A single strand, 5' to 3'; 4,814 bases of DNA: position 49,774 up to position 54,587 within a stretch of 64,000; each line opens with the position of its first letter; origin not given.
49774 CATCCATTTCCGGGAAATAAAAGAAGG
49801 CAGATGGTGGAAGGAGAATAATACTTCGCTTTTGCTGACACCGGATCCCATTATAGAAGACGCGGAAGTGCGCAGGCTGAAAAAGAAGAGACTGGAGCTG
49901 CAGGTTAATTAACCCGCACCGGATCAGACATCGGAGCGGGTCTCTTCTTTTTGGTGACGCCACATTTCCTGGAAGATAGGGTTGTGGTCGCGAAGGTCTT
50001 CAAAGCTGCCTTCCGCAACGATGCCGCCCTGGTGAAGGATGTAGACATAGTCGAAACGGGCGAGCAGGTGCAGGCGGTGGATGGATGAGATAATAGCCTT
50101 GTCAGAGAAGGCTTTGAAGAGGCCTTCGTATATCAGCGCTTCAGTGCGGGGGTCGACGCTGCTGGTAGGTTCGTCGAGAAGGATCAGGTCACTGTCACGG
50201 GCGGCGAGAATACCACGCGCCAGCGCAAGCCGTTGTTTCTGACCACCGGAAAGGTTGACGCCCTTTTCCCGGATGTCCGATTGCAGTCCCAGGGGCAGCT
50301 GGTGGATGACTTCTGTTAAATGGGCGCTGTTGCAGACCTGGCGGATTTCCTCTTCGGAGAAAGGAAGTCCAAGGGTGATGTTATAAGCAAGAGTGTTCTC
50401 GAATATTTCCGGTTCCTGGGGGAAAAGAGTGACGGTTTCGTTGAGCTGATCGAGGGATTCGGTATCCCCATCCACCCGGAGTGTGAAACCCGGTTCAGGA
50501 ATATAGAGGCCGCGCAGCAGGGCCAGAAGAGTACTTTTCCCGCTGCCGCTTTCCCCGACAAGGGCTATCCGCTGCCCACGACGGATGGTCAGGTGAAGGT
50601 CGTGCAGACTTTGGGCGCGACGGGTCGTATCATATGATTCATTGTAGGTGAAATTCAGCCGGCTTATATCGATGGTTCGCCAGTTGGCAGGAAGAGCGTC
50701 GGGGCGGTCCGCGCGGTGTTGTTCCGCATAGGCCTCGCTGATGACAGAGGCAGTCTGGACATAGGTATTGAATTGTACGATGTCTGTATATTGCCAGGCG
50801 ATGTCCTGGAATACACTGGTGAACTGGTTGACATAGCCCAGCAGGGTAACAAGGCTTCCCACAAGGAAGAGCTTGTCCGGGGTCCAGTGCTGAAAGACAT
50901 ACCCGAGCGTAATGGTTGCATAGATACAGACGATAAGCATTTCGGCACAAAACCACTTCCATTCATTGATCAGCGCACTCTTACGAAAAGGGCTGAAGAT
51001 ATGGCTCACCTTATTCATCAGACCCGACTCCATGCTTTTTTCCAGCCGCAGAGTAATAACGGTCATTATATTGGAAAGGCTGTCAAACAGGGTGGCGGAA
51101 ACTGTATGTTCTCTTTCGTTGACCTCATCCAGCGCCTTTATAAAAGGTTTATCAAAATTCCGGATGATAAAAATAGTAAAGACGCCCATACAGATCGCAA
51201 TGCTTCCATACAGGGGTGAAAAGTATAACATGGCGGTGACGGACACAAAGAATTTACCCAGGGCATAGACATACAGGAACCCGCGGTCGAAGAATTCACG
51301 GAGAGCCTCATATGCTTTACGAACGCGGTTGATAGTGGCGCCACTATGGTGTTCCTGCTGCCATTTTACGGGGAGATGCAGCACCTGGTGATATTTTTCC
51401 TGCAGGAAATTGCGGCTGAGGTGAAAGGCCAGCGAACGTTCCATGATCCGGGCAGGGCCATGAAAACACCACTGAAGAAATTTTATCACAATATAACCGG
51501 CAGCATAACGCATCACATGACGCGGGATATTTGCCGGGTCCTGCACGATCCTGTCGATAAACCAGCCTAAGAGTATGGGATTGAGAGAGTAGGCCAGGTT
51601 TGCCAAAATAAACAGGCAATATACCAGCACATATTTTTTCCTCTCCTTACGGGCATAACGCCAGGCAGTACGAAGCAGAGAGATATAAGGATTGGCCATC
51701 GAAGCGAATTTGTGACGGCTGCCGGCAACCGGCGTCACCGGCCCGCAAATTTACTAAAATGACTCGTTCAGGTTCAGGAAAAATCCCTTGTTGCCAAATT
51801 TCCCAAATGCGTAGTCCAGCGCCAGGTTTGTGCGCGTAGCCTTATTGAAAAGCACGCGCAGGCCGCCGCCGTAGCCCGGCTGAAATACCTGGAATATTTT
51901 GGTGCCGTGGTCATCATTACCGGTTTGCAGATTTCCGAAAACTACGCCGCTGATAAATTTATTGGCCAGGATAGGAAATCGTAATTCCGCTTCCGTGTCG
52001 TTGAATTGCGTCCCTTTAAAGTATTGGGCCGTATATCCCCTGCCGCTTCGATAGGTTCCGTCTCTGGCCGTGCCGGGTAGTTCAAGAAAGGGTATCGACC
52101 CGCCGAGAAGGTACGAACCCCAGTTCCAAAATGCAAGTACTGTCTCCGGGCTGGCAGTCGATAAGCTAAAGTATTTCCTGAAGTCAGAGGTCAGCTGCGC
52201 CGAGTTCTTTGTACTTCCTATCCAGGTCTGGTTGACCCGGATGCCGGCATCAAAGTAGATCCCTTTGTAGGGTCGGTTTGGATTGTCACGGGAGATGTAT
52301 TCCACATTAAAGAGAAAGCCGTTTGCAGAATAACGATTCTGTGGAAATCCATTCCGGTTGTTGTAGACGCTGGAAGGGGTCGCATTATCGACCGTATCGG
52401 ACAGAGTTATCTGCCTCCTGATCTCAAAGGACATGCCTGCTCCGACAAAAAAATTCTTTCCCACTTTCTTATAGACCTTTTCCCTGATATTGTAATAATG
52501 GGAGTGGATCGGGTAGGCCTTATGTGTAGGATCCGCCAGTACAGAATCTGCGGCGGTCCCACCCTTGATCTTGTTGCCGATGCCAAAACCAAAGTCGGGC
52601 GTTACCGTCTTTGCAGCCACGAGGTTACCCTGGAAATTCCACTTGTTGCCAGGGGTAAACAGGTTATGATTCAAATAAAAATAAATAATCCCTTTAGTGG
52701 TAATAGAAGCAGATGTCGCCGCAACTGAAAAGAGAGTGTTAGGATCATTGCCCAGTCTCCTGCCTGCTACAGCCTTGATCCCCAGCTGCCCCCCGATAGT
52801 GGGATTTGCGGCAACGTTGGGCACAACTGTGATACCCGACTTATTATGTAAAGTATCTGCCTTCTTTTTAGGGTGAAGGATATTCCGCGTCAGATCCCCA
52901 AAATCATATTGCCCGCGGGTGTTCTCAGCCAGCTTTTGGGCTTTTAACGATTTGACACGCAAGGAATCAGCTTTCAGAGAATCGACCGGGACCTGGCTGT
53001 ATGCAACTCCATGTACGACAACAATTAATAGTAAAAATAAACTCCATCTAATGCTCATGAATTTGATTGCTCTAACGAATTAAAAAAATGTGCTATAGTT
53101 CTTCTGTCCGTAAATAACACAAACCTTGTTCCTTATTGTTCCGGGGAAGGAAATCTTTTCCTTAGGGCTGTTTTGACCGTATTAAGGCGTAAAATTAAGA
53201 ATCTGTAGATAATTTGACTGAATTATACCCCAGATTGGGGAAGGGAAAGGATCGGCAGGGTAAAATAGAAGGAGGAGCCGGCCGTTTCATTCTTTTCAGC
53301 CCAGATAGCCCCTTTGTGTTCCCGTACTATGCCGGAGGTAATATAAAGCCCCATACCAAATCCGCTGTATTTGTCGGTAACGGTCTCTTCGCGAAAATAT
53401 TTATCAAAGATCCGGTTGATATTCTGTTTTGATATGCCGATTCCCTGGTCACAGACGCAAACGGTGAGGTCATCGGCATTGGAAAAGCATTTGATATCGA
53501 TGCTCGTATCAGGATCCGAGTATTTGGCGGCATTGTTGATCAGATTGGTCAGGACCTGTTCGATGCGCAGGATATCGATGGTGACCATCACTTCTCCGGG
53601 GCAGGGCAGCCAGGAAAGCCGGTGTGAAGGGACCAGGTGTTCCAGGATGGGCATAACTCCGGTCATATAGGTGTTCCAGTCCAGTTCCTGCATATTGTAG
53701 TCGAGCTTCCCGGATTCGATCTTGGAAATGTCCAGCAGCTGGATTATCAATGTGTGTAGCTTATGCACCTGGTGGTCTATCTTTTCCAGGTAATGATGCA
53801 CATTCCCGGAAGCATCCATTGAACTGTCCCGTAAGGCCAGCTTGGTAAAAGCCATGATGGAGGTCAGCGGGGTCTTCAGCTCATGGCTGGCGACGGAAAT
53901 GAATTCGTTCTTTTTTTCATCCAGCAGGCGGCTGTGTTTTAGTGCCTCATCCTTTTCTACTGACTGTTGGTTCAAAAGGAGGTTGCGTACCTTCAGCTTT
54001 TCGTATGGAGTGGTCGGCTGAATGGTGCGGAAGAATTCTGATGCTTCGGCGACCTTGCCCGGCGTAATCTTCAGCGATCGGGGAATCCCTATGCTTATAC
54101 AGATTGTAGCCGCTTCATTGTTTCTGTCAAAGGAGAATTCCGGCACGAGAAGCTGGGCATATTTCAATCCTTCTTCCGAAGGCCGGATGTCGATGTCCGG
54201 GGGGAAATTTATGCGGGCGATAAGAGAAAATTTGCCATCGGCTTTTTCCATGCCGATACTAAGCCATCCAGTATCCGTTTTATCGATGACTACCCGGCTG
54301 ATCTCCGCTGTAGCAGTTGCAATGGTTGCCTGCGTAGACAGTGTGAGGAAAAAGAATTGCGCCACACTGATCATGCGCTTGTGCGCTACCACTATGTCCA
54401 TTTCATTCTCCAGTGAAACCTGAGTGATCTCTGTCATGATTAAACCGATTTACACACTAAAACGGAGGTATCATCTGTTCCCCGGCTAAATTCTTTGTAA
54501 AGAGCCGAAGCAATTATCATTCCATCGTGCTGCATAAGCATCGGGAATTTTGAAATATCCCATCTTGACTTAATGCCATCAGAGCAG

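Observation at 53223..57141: Stressosome wired to a histidine kinase through a pseudo-RsbT domain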

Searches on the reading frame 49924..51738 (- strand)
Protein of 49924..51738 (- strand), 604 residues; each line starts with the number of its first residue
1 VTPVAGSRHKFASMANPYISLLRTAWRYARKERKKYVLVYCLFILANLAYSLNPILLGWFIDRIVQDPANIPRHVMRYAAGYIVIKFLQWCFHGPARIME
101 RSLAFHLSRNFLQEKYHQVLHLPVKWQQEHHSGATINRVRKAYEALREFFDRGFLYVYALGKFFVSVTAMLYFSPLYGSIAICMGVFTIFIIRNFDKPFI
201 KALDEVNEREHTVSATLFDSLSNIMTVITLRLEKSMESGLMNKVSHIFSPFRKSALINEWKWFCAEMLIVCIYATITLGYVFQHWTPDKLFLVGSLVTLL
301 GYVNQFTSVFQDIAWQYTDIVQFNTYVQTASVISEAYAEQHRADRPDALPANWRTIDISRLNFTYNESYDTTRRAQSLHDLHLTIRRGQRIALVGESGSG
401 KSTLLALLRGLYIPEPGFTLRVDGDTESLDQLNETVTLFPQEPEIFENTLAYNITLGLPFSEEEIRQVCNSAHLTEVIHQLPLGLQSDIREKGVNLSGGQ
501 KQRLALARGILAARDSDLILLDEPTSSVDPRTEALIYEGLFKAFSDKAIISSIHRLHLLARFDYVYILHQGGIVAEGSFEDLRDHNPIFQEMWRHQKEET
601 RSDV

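Call 63: search_protein_families(library=pfam, proteins=[window:49924-51738:-], max_evalue=0.001)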
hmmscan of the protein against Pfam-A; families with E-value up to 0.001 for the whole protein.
window:49924-51738:- (604 aa): 4 families
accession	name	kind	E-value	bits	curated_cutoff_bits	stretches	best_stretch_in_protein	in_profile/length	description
PF00005.33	ABC_tran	-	3.9e-25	89.5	25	1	378-526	1-137/137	ABC transporter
PF00664.28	ABC_membrane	-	2.1e-19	70.7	28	1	38-307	3-271/274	ABC transporter transmembrane region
PF13304.12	AAA_21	-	2.6e-08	34.7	27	0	495-547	237-292/304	AAA domain, putative AbiEii toxin, Type IV TA system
PF13555.12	AAA_29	-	0.00037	20.6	27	1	383-407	17-42/61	P-loop containing region of AAA domain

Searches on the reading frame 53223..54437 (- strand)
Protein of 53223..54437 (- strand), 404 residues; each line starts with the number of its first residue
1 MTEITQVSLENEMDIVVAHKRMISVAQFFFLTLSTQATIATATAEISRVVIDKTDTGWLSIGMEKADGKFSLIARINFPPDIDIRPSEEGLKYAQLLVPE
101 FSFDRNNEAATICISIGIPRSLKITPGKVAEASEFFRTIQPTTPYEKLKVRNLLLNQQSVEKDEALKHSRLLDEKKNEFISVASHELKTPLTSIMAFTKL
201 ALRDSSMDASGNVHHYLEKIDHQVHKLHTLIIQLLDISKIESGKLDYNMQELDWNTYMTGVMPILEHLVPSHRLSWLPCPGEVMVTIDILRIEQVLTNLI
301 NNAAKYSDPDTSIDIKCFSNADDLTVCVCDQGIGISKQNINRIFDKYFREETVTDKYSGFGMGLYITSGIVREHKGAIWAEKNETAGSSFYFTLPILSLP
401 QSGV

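Call 3: search_protein_families(library=pfam, proteins=[window:53223-54437:-], max_evalue=0.1)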
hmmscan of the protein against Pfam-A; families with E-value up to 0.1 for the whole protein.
window:53223-54437:- (404 aa): 5 families
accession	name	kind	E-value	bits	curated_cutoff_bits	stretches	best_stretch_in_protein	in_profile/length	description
PF02518.31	HATPase_c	-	4.7e-24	85.4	26.4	1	288-396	2-109/111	Histidine kinase-, DNA gyrase B-, and HSP90-like ATPase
PF00512.31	HisKA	-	1e-16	61.1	26.9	1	176-243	2-66/66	His Kinase A (phospho-acceptor) domain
PF13589.12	HATPase_c_3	-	0.00027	21.4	25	1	292-368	3-81/137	Histidine kinase-, DNA gyrase B-, and HSP90-like ATPase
PF13581.12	HATPase_c_2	-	0.0032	17.9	27.4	1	292-374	32-112/127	Histidine kinase-like ATPase domain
PF16828.10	GAGBD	-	0.084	13.6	27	0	213-256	2-45/152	GAG-binding domain on surface antigen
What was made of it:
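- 53709..53912 (-): HisKA / DHp domain (aa 176-243), with the phospho-acceptor His185 (codon 53883-53885) in the motif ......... Pfam HisKA at 1e-16 (call 3).
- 53250..53576 (-): HK catalytic ATP-binding domain (aa 288-396) with N, G1, F and G2 boxes intact. Pfam HATPase_c at 4.7e-24 (call 3).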

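Call 4: search_protein_families(library=ncbifam, proteins=[window:53223-54437:-], max_evalue=0.1)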
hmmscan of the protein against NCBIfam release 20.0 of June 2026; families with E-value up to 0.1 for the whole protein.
window:53223-54437:- (404 aa): 87 families (the best 25 are shown)
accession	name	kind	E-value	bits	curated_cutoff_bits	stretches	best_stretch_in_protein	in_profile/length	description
NF046044.1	PnpS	equivalog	7.3e-48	163.5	400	1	169-395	163-390/390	two-component system histidine kinase PnpS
NF033092.0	HK_WalK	equivalog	2e-45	155.5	725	1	172-396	368-594/594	cell wall metabolism sensor histidine kinase WalK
NF041880.1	EPS_EpsF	equivalog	5.4e-42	143.9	900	1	165-395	263-492/492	response regulator EpsF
NF047874.1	MASE3_PAS_HK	subfamily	2.6e-38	132.3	560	1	150-398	372-627/655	MASE3 domain-containing sensor histidine kinase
TIGR02966.1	phoR_proteo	equivalog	2.8e-38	131.8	334.2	1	168-393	106-332/333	phosphate regulon sensor histidine kinase PhoR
NF006800.0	PRK09303.1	equivalog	1.5e-37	129.5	342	1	174-398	149-379/383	histidine kinase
TIGR02956.1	TMAO_torS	equivalog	3.1e-37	128.2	676.5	1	147-396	435-682/967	TMAO reductase system sensor histidine kinase/response regulator TorS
NF033091.0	HK_VanS_ACDEFG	equivalog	1.9e-36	125.7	400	1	154-385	52-284/293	vancomycin resistance histidine kinase VanS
NF007793.0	PRK10490.1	equivalog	9.4e-35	119.9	1123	1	172-401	660-887/895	two-component system sensor histidine kinase KdpD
NF008318.0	PRK11107.1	equivalog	6.1e-33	113.9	890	1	157-396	274-518/920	two-component sensor histidine kinase BarA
NF038297.2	hybrid_HK_HrmK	equivalog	1e-32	113.6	725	1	172-397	231-458/607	hybrid histidine kinase/response regulator HrmK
NF047465.1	hybrid_HK_LvrA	exception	1.1e-32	113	1200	2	152-319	178-342/819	hybrid histidine kinase/response regulator LvrA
NF040691.1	MtrAB_MtrB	equivalog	3.1e-32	112.3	450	1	176-395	271-491/507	MtrAB system histidine kinase MtrB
NF045595.1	HK_scytonemin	equivalog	1.1e-30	106.6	865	1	159-396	398-635/637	scytonemin biosynthesis sensor histidine kinase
NF041947.1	LuxQ_Vibrio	equivalog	1.9e-30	105.5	1200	1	174-397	470-697/843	quorum-sensing autoinducer 2 sensor kinase/phosphatase LuxQ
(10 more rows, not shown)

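Call 10: find_related_loci(query=window:53223-54437:-, collection=genome_contigs, flank=8000)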
Query window:53223-54437:- (404 aa) in genome_contigs; peptide patterns used: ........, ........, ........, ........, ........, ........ (x = any residue, [..] = any of these).
91 stretches matched a pattern; 28 encode a relative of the query (tblastn E <= 1e-3); 27 distinct loci.
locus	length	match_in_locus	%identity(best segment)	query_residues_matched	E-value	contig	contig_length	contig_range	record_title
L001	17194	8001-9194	88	1-399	0e+0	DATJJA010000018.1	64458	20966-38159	MAG TPA_asm: Puia sp. isolate SMAG_U15553 k141_6924631, whole genome shotgun sequence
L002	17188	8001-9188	76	1-396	0e+0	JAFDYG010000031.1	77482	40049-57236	MAG: Bacteroidetes bacterium isolate SZAS-47 LIN-689__31__length-77482, whole genome shotgun sequence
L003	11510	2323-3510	76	1-396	0e+0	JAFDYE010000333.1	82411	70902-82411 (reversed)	MAG: Bacteroidetes bacterium isolate SZAS-43 LIN-136__333__length-82411, whole genome shotgun sequence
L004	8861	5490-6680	66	1-396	0e+0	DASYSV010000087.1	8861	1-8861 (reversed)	MAG TPA_asm: Puia sp. isolate SMAG_U4548 k141_18357, whole genome shotgun sequence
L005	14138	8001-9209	65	1-403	0e+0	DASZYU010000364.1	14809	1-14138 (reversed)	MAG TPA_asm: Puia sp. isolate SMAG_U6218 k141_571842, whole genome shotgun sequence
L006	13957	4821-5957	62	1-396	1e-167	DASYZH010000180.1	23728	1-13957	MAG TPA_asm: Puia sp. isolate SMAG_U6357 k141_130650, whole genome shotgun sequence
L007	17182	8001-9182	62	1-395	3e-164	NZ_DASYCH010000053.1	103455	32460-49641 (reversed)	MAG: Puia sp. isolate SMAG_U4928 k141_3228713, whole genome shotgun sequence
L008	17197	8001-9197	56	1-399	3e-151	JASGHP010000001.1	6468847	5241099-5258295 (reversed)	MAG: Chitinophagaceae bacterium isolate 5N019 JMF-2111-06-0005.ont.bin.19_0, whole genome shotgun sequence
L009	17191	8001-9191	57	1-397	8e-147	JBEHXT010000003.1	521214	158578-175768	MAG: Bacteroidota bacterium isolate ES1.bin.97 NODE_11_length_521214_cov_11.553603, whole genome shotgun sequence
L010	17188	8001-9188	51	1-396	9e-129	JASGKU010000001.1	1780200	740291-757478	MAG: Agriterribacter sp. isolate 5N619 JMF-2111-06-0005.ont.bin.619_0, whole genome shotgun sequence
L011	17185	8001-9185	47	1-396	3e-117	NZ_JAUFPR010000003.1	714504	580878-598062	Mucilaginibacter aquaedulcis strain CECT 8102 soapdenovo_K_105_3, whole genome shotgun sequence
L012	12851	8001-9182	44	1-395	3e-112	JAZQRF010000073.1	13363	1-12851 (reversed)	MAG: Pelobium sp. isolate T1900045231_TH20190001.MAGScoT_cleanbin_000017 SGB_5413_k141_97782, whole genome shotgun seque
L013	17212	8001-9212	45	1-402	6e-114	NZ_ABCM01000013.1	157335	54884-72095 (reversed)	Pedobacter sp. BAL39 1103467000497, whole genome shotgun sequence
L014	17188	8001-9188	43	1-396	2e-102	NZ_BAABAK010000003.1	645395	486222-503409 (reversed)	Pedobacter ginsengiterrae strain JCM 17338 sequence03, whole genome shotgun sequence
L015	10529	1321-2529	64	1-402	2e-172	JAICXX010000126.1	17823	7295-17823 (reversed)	MAG: Chitinophagaceae bacterium isolate LS_FP_2_bin.143 k141_1614248_length_17823_cov_18.2602, whole genome shotgun sequ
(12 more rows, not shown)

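Call 62: predict_structure(alignment_id=A4)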
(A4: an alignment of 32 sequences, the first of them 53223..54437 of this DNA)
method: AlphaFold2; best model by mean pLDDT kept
length: 404 residues; sequences in the alignment: 32
mean_pLDDT: 89.6   pTM: 0.58
mean pLDDT of the five models: 89.6, 89.4, 89.5, 86.7, 85.1
residues with pLDDT >= 90: 252; 70-90: 141; 50-70: 9; < 50: 2
segments of 3 or more residues with pLDDT < 50: none
pLDDT, mean of each block of 10 residues (from residue 1): 94 94 96 96 97 95 94 97 93 96 96 96 93 90 85 91 91 82 81 86 77 84 80 80 85 96 91 94 94 94 91 94 95 87 86 73 91 95 85 87 49
secondary structure, 60 per line:
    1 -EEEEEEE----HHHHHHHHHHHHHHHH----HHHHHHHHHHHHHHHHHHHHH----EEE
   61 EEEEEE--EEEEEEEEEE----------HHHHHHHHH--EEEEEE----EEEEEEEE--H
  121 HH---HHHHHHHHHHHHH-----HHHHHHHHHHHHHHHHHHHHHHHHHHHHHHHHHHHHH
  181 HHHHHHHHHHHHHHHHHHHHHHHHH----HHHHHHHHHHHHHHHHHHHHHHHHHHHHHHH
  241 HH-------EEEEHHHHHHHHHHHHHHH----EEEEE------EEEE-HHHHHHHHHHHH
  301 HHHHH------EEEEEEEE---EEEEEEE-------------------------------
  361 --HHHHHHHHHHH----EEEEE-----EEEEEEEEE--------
elements in order: E2-8 H13-28 H33-53 E58-66 E69-78 H89-97 E100-105 E110-117 H126-138 H144-205 H210-242 E250-253 H254-268 E273-277 E284-287 H289-305 E312-319 E323-329 H363-373 E378-382 E388-396
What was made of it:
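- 53913..54008 (-): Helical linker (aa 144-175). In the model it is continuous with the first DHp helix, the usual route for passing a signal from an N-terminal domain to the kinase core. Full-length AF2 model, pLDDT 89.6, with a single helix spanning 144-205 (call 62).
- Signal path: continuous helix 144-205 into the DHp domain (call 62). The domain is the kinase's only input domain and connects to the DHp domain through a continuous helix (call 62).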
